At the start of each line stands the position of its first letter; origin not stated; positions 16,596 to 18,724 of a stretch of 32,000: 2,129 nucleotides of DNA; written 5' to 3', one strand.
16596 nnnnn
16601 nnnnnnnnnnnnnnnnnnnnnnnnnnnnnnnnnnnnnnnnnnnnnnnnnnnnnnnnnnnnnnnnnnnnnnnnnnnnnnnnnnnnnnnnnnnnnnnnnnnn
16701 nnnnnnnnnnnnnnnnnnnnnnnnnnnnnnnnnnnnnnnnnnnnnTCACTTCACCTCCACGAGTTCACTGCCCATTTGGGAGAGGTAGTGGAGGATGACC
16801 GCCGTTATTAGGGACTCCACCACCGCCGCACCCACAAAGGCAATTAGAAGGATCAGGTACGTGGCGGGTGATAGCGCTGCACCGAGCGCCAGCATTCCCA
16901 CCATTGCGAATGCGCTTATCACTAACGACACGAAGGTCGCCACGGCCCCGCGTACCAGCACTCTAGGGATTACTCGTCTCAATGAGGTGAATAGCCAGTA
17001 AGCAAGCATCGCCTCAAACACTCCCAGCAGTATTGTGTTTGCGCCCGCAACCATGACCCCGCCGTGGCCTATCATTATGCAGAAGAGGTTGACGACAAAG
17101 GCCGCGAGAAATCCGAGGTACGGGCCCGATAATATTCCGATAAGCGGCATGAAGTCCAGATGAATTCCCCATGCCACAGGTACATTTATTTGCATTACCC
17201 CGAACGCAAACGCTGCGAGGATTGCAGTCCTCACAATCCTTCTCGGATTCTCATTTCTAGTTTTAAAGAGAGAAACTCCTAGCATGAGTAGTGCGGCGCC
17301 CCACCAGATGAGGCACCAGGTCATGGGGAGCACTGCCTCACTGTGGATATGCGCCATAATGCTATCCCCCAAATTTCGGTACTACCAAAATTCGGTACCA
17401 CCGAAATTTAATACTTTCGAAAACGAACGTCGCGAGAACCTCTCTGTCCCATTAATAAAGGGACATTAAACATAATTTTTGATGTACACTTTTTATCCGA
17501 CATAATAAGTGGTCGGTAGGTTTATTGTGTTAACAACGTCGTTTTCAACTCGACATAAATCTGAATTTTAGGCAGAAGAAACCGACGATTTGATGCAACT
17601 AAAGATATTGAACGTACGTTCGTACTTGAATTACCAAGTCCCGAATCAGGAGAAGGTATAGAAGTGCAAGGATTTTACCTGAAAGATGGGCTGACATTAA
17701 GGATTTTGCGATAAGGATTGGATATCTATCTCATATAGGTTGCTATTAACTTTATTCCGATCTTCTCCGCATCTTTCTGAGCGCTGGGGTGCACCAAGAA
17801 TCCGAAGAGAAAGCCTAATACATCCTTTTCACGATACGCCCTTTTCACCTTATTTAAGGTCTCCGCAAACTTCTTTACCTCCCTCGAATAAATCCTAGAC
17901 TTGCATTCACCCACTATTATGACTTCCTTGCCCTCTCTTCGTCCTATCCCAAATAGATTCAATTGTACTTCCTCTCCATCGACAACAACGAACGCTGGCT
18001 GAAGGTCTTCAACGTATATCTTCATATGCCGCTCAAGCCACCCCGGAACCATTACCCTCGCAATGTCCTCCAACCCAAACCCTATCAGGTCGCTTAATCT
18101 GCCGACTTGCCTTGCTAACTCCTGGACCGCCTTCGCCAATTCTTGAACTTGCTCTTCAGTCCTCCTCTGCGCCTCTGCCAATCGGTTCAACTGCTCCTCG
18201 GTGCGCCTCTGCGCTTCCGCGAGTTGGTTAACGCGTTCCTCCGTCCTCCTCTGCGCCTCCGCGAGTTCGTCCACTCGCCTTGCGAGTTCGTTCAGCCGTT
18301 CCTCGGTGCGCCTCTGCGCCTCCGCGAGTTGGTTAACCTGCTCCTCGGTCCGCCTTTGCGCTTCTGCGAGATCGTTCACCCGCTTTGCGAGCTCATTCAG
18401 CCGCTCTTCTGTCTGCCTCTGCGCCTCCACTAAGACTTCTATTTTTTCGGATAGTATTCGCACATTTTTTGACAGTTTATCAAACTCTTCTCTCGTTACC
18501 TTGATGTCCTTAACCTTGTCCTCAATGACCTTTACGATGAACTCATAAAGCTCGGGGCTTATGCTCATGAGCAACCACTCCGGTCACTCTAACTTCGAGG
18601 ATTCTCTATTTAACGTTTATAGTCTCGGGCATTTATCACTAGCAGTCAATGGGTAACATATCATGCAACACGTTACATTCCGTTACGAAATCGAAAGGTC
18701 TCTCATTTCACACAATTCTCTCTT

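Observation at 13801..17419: Metal-uptake module with co-varying transporter, sensor and operator: variant CbiM ECF system under a DtxR-family repressor with a rewired metal site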

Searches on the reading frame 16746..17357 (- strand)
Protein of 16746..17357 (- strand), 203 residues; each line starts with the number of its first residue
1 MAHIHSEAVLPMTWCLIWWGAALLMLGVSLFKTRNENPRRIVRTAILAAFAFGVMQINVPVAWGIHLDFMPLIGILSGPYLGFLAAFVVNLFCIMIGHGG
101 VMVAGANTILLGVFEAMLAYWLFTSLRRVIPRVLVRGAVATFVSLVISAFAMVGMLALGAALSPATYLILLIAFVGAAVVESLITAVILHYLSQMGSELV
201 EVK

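Call 5: search_protein_families(library=pfam, proteins=[window:16746-17357:-], max_evalue=0.01)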
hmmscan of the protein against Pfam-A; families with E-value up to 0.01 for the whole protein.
window:16746-17357:- (203 aa): 1 family
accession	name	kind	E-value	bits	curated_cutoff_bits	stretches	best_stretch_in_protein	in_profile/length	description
PF01891.21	CbiM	-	3.2e-32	112.5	23.1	1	6-198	3-204/205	Cobalt uptake substrate-specific transmembrane region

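Call 6: search_protein_families(library=ncbifam, proteins=[window:16746-17357:-], max_evalue=0.001)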
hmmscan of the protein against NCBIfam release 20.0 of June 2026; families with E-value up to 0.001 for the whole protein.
window:16746-17357:- (203 aa): 9 families
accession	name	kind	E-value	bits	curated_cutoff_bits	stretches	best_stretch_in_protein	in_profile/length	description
NF004902.0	PRK06265.1-1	equivalog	4.1e-16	59.3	219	1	7-202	5-205/213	cobalt transporter CbiM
NF008873.0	PRK11909.1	equivalog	6.2e-14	52.3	225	1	4-198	3-215/230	cobalt transporter CbiM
NF004906.0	PRK06265.2-1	equivalog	7.7e-13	48.8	205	1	4-201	3-210/212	cobalt transporter CbiM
NF006184.0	PRK08319.1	equivalog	4.2e-12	46.1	180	1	3-200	2-212/224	energy-coupling factor ABC transporter permease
NF004905.0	PRK06265.1-5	equivalog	1.3e-10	41.8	173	1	3-201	2-198/205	cobalt transporter CbiM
TIGR00123.1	cbiM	equivalog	1.9e-09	37.7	184.15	1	7-201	5-213/214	cobalt ECF transporter S component CbiM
NF004907.0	PRK06265.2-2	subfamily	3.1e-09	36.7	200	1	9-202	27-219/221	cobalt transporter CbiM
NF004903.0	PRK06265.1-3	equivalog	3.5e-09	36.4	193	1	17-200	14-198/211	cobalt transporter CbiM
NF004908.0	PRK06265.2-3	equivalog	1.4e-07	31.7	205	1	6-200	4-197/211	cobalt transporter CbiM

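Call 11: find_homologous_proteins(query=window:16746-17357:-)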
Query window:16746-17357:- (203 aa): 647 proteins with E <= 0.001 among 3778 candidates; the best 120 are listed. Only proteins of 111 to 356 residues were searched: fused or split forms outside these lengths cannot appear, so this answer is no evidence that the protein stands alone or is whole; lengths 'longer' or 'shorter' looks for them.
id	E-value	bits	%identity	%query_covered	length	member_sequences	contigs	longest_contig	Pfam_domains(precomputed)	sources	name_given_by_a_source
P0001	1.4e-120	419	100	100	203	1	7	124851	PF01891.22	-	-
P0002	1.7e-73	265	62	99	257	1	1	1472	PF01891.22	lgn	-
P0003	2.0e-34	138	37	99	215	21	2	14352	PF01891.22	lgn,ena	-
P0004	1.5e-33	135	37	100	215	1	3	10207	PF12822.13,PF01891.22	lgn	-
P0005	2.5e-33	134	40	99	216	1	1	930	PF12822.13,PF01891.22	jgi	jgi:cobalt/nickel transport system permease protein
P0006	6.2e-33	133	39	99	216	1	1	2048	PF01891.22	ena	-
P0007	6.7e-33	133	36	100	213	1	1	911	PF01891.22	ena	-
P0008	8.0e-33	132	38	99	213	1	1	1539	PF12822.13,PF01891.22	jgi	jgi:cobalt/nickel transport system permease protein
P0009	1.3e-32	132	38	99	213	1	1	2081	PF12822.13,PF01891.22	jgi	jgi:cobalt/nickel transport system permease protein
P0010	1.5e-32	132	38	99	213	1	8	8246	PF12822.13,PF01891.22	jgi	jgi:cobalt/nickel transport system permease protein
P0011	1.5e-32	131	38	99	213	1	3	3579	PF12822.13,PF01891.22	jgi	jgi:cobalt/nickel transport system permease protein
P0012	1.7e-32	131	37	99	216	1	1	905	PF01891.22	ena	-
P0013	4.4e-32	130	40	100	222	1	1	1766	PF01891.22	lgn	-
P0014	4.6e-32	130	39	100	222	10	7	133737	PF01891.22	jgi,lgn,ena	-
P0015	4.9e-32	130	35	99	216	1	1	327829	PF01891.22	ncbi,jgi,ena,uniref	ncbi:energy-coupling factor ABC transporter permease [Methanoregula sp.]|uniref:energy-coupling fact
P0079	9.4e-29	119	34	99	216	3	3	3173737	PF12822.13,PF01891.22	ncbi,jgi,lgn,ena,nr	jgi:cobalt/nickel transport system permease protein|nr:energy-coupling factor ABC transporter permea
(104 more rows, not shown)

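Call 19: find_encoding_contigs(protein=P0079, flank=6000, max_places=3)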
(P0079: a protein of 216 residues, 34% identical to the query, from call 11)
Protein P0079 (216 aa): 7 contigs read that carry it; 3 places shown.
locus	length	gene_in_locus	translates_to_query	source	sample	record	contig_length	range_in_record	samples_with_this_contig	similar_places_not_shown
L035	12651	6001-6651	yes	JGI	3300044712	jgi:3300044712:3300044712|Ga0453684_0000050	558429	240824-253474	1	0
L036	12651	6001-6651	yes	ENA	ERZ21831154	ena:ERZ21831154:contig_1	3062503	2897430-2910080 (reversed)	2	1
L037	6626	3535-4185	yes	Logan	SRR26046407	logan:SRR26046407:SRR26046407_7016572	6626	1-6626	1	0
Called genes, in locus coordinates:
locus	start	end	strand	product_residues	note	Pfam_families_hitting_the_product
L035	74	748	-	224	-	PF09335:VTT_dom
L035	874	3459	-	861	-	PF00690:Cation_ATPase_N, PF00122:E1-E2_ATPase, PF00702:Hydrolase, PF13246:Cation_ATPase, PF08282:Hydrolase_3 (faint), PF00689:Cation_ATPase_C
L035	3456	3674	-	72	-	-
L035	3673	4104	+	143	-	PF01047:MarR (weak), PF01325:Fe_dep_repress, PF12802:MarR_2, PF12840:HTH_20 (faint), PF02742:Fe_dep_repr_C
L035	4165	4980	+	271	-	PF02361:CbiQ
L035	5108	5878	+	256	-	PF00005:ABC_tran, PF02463:SMC_N (weak), PF13304:AAA_21 (weak)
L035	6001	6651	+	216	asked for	PF01891:CbiM, PF12822:ECF_trnsprt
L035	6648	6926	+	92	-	-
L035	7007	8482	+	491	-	PF00773:RNB, PF18614:RNase_II_C_S1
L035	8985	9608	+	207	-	PF04509:CheC, PF13690:CheX (faint), PF04509:CheC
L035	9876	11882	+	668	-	PF04851:ResIII (faint), PF06733:DEAD_2, PF13307:Helicase_C_2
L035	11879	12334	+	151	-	PF01035:DNA_binding_1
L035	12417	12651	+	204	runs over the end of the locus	PF12804:NTP_transf_3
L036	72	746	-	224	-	PF09335:VTT_dom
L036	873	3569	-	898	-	PF00690:Cation_ATPase_N, PF00122:E1-E2_ATPase, PF00702:Hydrolase, PF13246:Cation_ATPase, PF00689:Cation_ATPase_C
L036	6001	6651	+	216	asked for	PF01891:CbiM, PF12822:ECF_trnsprt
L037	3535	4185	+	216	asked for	PF01891:CbiM, PF12822:ECF_trnsprt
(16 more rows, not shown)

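Call 20: find_encoding_contigs(protein=P0014, flank=6000, max_places=3)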
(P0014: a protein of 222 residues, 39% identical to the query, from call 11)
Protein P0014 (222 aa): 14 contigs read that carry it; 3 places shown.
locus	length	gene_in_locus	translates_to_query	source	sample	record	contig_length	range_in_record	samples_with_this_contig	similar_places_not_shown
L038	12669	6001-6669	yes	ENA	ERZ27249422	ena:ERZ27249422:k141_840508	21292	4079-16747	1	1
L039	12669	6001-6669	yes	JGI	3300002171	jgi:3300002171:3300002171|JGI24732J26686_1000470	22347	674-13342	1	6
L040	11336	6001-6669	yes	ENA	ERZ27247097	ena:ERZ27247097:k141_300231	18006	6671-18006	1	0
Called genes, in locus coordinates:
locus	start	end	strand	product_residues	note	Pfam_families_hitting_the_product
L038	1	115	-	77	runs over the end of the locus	-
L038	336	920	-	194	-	PF01558:POR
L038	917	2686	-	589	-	PF01855:POR_N, PF02775:TPP_enzyme_C, PF00037:Fer4 (faint), PF14697:Fer4_21 (faint), PF13237:Fer4_10 (weak)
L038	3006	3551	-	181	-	-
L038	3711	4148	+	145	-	PF01047:MarR (faint), PF01325:Fe_dep_repress, PF12802:MarR_2 (faint), PF02742:Fe_dep_repr_C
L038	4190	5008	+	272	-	PF02361:CbiQ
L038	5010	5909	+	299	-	PF13555:AAA_29 (faint), PF00005:ABC_tran, PF02463:SMC_N (faint), PF13304:AAA_21 (faint)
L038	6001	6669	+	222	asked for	PF01891:CbiM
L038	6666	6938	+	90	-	-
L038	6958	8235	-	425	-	PF00919:UPF0004, PF04055:Radical_SAM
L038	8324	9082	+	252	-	PF03447:NAD_binding_3, PF01958:Asp_DH_C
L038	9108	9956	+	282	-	PF02749:QRPTase_N, PF01729:QRPTase_C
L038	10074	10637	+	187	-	-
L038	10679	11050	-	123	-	-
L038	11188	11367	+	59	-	PF13412:HTH_24 (weak)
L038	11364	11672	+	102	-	PF13518:HTH_28 (weak), PF01381:HTH_3 (weak)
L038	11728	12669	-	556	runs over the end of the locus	PF13091:PLDc_2, PF00614:PLDc (faint), PF13091:PLDc_2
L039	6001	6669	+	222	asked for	PF01891:CbiM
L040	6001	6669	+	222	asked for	PF01891:CbiM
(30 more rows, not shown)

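Call 25: search_protein_families(library=pfam, proteins=[L035:6648-6923:+, L038:6666-6935:+, L035:3673-4101:+], max_evalue=0.05)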
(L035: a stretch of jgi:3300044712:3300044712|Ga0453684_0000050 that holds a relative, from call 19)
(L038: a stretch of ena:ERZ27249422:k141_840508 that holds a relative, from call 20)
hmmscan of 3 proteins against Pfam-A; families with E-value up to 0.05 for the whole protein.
L035:6648-6923:+ (92 aa): 3 families
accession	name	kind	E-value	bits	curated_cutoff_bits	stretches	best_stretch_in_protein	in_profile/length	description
PF20990.2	DUF2207_C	-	0.0045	17.2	33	1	5-89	133-188/247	Predicted membrane protein (DUF2207) C-terminal domain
PF06653.16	Claudin_3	-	0.019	15.3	28.7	0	5-33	89-117/163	Tight junction protein, Claudin-like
PF09990.14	DUF2231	-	0.027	15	26.4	0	6-41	30-65/139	Predicted membrane protein (DUF2231)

L038:6666-6935:+ (90 aa): 3 families
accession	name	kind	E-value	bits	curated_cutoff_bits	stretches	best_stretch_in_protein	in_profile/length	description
PF13425.11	O-antigen_lig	-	0.019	14.3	31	1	9-82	136-186/462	O-antigen ligase like membrane protein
PF23434.1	DUF7120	-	0.04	14.3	27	0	23-52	38-67/70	Family of unknown function (DUF7120)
PF10821.13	DUF2567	-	0.045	14.3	30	0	3-39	67-102/166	Protein of unknown function (DUF2567)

L035:3673-4101:+ (143 aa): 20 families
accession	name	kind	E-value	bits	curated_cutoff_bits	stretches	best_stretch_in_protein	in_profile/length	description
PF02742.21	Fe_dep_repr_C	-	3.9e-13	49.6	27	1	68-126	2-61/70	Iron dependent repressor, metal binding and dimerisation domain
PF01325.25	Fe_dep_repress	-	4.5e-10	40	26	1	9-64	2-60/60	Iron dependent repressor, N-terminal DNA binding domain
PF12802.13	MarR_2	-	5.4e-08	33.3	27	1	9-59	3-53/61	MarR family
PF01047.28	MarR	-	1.2e-07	32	24.6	1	16-58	8-49/59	MarR family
PF12840.13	HTH_20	-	1.8e-05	25.1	27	1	23-58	15-50/51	Helix-turn-helix domain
PF02082.26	Rrf2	-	0.00024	21.7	30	1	20-57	17-54/132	Iron-dependent Transcriptional regulator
PF09339.16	HTH_IclR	-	0.00094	19.3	22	1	18-58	10-50/52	IclR helix-turn-helix domain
PF13545.12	HTH_Crp_2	-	0.0027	18.1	27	1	26-66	22-61/70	Crp-like helix-turn-helix domain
PF13463.12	HTH_27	-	0.0031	18.2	22.2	1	19-68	11-66/68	Winged helix DNA-binding domain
PF00392.27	GntR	-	0.0036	17.4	27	1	24-60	21-58/64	Bacterial regulatory proteins, gntR family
PF08279.18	HTH_11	-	0.0039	17.5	25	1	16-55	5-45/55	HTH domain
PF13384.12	HTH_23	-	0.0042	17.3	24.6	1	28-55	19-46/50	Homeodomain-like domain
PF25212.1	HVO_A0114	-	0.0073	16.5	27.6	1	9-58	20-68/84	HVO_A0114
PF13412.12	HTH_24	-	0.011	15.7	21.9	1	19-56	11-47/48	Winged helix-turn-helix DNA-binding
PF09202.17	Rio2_N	-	0.017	15.8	27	0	27-70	25-70/82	Rio2, N-terminal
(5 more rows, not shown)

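Call 29: search_solved_structures(query=window:16746-17357:-, show_alignments=3, max_evalue=1)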
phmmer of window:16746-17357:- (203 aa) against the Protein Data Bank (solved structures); distinct sequences matched with E-value up to 1: 2.
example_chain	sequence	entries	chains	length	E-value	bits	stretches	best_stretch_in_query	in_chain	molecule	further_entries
4m58_A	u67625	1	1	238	1.5e-06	31.9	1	9-198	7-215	Cobalamin biosynthesis protein CbiM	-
4m5b_A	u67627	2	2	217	2e-05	28.2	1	9-159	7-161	Cobalamin biosynthesis protein CbiM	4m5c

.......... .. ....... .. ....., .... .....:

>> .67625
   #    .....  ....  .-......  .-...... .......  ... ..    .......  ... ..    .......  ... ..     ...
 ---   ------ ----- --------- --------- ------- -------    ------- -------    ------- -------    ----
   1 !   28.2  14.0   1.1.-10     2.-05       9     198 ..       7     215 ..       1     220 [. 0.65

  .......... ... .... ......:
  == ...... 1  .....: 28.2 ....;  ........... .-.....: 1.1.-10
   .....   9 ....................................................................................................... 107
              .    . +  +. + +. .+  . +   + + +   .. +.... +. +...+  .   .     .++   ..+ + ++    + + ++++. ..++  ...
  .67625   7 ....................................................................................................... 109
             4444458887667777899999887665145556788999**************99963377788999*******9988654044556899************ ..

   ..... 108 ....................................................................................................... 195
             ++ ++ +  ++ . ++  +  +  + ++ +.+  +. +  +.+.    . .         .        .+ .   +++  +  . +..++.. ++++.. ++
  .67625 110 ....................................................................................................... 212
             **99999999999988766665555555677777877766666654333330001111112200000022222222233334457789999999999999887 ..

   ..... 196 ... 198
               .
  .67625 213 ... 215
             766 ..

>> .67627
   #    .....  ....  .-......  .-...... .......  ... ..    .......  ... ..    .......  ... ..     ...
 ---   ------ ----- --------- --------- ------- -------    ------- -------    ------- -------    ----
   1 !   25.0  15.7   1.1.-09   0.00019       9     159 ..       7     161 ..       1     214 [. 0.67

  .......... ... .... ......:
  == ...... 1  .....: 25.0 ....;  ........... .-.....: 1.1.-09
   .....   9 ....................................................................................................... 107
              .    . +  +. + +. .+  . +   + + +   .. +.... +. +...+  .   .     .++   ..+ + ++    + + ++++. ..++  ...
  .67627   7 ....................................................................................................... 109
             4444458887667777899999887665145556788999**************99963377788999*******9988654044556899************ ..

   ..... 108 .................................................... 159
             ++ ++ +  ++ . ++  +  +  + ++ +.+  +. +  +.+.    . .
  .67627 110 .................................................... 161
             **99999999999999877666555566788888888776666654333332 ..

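Call 40: predict_structure(alignment_id=A1)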
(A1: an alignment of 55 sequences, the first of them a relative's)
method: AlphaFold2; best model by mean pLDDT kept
length: 203 residues; sequences in the alignment: 55
mean_pLDDT: 85.1   pTM: 0.84
mean pLDDT of the five models: 85.1, 84.2, 83.9, 83.6, 83.1
residues with pLDDT >= 90: 91; 70-90: 86; 50-70: 25; < 50: 1
segments of 3 or more residues with pLDDT < 50: none
pLDDT, mean of each block of 10 residues (from residue 1): 58 83 91 92 91 76 74 94 90 78 73 87 96 97 93 77 84 90 96 89 62
secondary structure, 60 per line:
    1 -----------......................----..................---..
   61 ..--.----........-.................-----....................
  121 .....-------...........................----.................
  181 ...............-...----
elements in order: H12-33 H38-55 H70-77 H79-95 H101-125 H133-159 H164-195

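Call 46: fold_search(model_id=the predicted structure, library=pdb)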
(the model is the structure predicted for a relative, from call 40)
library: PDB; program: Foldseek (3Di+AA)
matches with E <= 10: 500; with E <= 0.001: 4
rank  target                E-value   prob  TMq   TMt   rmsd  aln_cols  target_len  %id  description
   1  4m58                  3.1e-06  1.00  0.81  0.73   3.9       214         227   22  Crystal Structure of an transition metal transporter (released 2014-03-26)
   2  4m5b                  8.5e-06  1.00  0.82  0.78   3.8       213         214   22  Crystal Structure of an Truncated Transition Metal Transporter (released 2014-03-26)
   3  5x3x_M                2.7e-05  1.00  0.75  0.74   4.4       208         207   23  2.8A resolution structure of a cobalt energy-coupling factor transporter-CbiMQO (released 2017-04-05)
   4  5x3x_m                4.5e-05  1.00  0.75  0.75   4.3       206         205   24  2.8A resolution structure of a cobalt energy-coupling factor transporter-CbiMQO (released 2017-04-05)
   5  4tkr_B                8.1e-03  1.00  0.54  0.58   5.2       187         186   16  Native-SAD phasing for ThiT from Listeria monocytogenes serovar. (released 2014-06-18)
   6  4dve_A                1.0e-02  1.00  0.64  0.68   4.2       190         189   18  Crystal structure at 2.1 A of the S-component for biotin from an ECF-type ABC transporter (released 2012-08-29)
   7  4dve_C                1.2e-02  1.00  0.60  0.64   4.0       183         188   17  Crystal structure at 2.1 A of the S-component for biotin from an ECF-type ABC transporter (released 2012-08-29)
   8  3p5n_A                1.3e-02  1.00  0.49  0.56   5.2       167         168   18  Structure and mechanism of the S component of a bacterial ECF transporter (released 2010-11-03)
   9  4muu_A                2.0e-02  1.00  0.58  0.65   4.8       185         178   18  Structure of ThiT with pyrithiamine bound (released 2014-09-17)
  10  5kbw_B                2.0e-02  1.00  0.56  0.63   4.3       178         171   17  Crystal structure of TmRibU, the riboflavin-binding S subunit from the Thermotoga maritima ECF transporter (released 2016-06-29)
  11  5kc0                  2.6e-02  1.00  0.57  0.67   3.9       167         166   19  Crystal structure of TmRibU, hexagonal crystal form (released 2016-06-29)
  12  5jsz_C                3.9e-02  0.98  0.39  0.45   7.4       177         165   20  Folate ECF transporter: apo state (released 2016-05-18)
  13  3rlb_A                6.7e-02  1.00  0.54  0.61   4.7       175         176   18  Crystal structure at 2.0 A of the S-component for thiamin from an ECF-type ABC transporter (released 2011-06-29)
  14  5kbw_A                6.7e-02  1.00  0.58  0.67   3.8       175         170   18  Crystal structure of TmRibU, the riboflavin-binding S subunit from the Thermotoga maritima ECF transporter (released 2016-06-29)
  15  4tkr_A                7.0e-02  1.00  0.51  0.55   5.2       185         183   17  Native-SAD phasing for ThiT from Listeria monocytogenes serovar. (released 2014-06-18)
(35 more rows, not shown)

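Call 52: find_related_loci(query=A1, collection=metagenome_contigs, flank=5000)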
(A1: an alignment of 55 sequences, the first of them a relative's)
Query A1 (203 aa) in metagenome_contigs; peptide patterns used: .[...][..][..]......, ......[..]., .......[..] (x = any residue, [..] = any of these).
600 stretches matched a pattern (row limit reached: there are more); 358 encode a relative of the query (tblastn E <= 1e-3); the best 80 are kept; 80 distinct loci.
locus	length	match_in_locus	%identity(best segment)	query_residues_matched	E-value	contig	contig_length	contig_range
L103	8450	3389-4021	38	1-201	9e-39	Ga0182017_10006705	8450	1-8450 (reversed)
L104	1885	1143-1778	39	1-201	5e-39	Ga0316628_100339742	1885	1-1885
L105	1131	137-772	38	1-201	8e-38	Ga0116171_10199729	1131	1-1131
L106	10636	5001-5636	36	1-201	6e-36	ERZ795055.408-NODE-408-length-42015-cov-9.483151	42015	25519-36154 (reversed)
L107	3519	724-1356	37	1-200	2e-35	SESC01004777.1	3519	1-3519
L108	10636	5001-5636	35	1-201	6e-35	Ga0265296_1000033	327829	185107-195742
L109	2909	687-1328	36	1-203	5e-35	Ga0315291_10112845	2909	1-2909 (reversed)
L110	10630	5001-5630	40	1-199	1e-34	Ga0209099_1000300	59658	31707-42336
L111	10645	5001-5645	39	1-203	2e-34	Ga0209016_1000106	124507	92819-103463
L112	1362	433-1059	39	1-199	5e-35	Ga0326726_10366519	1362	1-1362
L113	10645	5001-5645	39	1-203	2e-34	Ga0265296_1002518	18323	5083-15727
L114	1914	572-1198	37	1-199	4e-34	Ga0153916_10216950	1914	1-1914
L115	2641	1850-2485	33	1-201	7e-34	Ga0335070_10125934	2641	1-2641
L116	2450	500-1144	40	1-203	1e-33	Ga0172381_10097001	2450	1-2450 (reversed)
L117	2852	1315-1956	38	1-203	1e-33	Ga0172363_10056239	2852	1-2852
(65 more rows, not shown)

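Call 103: find_encoding_contigs(protein=P0002, flank=3000, max_places=2)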
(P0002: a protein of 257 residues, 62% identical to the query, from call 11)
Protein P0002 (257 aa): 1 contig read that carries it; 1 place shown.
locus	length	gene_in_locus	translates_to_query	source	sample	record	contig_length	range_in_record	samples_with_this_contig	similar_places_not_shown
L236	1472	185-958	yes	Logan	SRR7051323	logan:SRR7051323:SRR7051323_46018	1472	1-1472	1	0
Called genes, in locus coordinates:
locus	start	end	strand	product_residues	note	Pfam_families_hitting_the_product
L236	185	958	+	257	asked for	PF01891:CbiM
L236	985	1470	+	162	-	?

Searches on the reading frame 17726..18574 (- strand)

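Call 5: search_protein_families(library=pfam, proteins=[window:17726-18574:-], max_evalue=0.01)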
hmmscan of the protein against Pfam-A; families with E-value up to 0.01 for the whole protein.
window:17726-18574:- (282 aa): 23 families
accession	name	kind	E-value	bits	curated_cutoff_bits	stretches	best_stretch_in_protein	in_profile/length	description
PF06791.18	TMP_2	-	1.7e-07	31.6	30.2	1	71-155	95-180/208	Prophage tail length tape measure protein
PF00015.26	MCPsignal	-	5.5e-06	26.8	34.6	1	83-160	80-161/172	Methyl-accepting chemotaxis protein (MCP) signalling domain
PF07889.17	DUF1664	-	8e-05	23.1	34.6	0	26-107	34-116/124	Protein of unknown function (DUF1664)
PF01601.21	CoV_S2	-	8.4e-05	21.8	40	1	90-172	190-269/521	Coronavirus spike glycoprotein S2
PF06103.16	DUF948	-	8.5e-05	23.1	37.2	1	94-161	21-88/89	Bacterial protein of unknown function (DUF948)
PF20667.3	Sec10_N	-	0.00019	22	27.4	0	67-156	13-105/118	Exocyst complex component Sec10, N-terminal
PF12128.14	DUF3584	-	0.00035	18.6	31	1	18-210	404-583/1191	Protein of unknown function (DUF3584)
PF09325.15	Vps5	-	0.0009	19.3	27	0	27-98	29-102/236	Vps5 C terminal like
PF07426.16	Dynactin_p22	-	0.00091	19.5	25.2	0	36-71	115-150/168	Dynactin subunit p22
PF02601.20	Exonuc_VII_L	-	0.001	19.1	35.9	1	45-155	135-246/315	Exonuclease VII, large subunit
PF01519.22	DUF16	-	0.0011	19.8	40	0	54-117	38-101/104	Protein of unknown function DUF16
PF04136.21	COG3_N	-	0.0012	19.2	27.9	0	22-85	4-67/147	Conserved oligomeric Golgi complex subunit 3, N-terminal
PF00261.25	Tropomyosin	-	0.0012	18.8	38.6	1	22-156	27-161/242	Tropomyosin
PF04899.17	MbeD_MobD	-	0.0013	19.3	21.6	0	133-161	37-69/70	MbeD/MobD like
PF04632.18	FUSC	-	0.0013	17.9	30.9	1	52-157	214-327/660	Fusaric acid resistance protein family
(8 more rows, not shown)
